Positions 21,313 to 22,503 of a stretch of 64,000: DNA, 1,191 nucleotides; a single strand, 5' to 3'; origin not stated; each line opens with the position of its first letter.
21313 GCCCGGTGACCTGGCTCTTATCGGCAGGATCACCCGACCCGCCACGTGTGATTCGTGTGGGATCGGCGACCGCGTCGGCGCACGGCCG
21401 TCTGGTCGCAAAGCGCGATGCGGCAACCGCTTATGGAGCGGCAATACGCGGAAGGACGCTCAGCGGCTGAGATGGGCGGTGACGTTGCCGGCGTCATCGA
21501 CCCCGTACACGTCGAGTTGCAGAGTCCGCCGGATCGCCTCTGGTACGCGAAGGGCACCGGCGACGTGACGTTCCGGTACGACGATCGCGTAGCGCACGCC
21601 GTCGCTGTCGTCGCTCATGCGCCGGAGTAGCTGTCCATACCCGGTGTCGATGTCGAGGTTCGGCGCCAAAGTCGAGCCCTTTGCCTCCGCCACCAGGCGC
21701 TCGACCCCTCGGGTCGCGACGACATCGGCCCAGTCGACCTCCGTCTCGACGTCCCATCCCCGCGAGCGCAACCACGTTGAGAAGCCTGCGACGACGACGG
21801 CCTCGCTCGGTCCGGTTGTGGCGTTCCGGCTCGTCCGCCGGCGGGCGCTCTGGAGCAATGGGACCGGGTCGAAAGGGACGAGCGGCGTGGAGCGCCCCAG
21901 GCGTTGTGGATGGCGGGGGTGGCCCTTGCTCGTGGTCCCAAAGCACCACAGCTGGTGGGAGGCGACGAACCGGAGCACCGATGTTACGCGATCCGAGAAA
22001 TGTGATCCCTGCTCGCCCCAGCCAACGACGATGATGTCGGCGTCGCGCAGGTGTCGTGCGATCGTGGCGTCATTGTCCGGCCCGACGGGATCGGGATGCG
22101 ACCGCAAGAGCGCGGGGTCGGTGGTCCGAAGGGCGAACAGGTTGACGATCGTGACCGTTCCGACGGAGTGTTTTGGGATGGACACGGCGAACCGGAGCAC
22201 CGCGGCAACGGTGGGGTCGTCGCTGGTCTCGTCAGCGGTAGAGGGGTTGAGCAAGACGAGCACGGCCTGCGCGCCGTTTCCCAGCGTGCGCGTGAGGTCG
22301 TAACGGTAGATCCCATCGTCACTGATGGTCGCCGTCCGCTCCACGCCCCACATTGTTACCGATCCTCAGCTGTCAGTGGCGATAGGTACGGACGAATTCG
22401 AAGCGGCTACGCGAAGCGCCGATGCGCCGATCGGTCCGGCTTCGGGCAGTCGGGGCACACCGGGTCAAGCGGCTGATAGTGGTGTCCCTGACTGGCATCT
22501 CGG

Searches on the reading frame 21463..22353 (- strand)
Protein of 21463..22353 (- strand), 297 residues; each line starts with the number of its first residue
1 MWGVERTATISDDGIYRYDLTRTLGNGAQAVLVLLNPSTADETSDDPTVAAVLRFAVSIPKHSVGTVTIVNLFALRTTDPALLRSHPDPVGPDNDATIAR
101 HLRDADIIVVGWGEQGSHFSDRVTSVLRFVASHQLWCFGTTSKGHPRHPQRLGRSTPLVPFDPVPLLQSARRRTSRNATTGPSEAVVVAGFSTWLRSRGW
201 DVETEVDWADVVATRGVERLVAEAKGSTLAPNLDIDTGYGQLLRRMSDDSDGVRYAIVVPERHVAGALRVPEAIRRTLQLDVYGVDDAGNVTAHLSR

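Call 95: search_protein_families(library=pfam, proteins=[window:21463-22353:-], max_evalue=0.00001)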
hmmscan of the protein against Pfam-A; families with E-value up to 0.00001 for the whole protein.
window:21463-22353:- (297 aa): 1 family
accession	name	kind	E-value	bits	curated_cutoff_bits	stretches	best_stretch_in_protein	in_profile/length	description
PF07799.17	DUF1643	-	2e-33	115.7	22.5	1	17-149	1-133/134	Protein of unknown function (DUF1643)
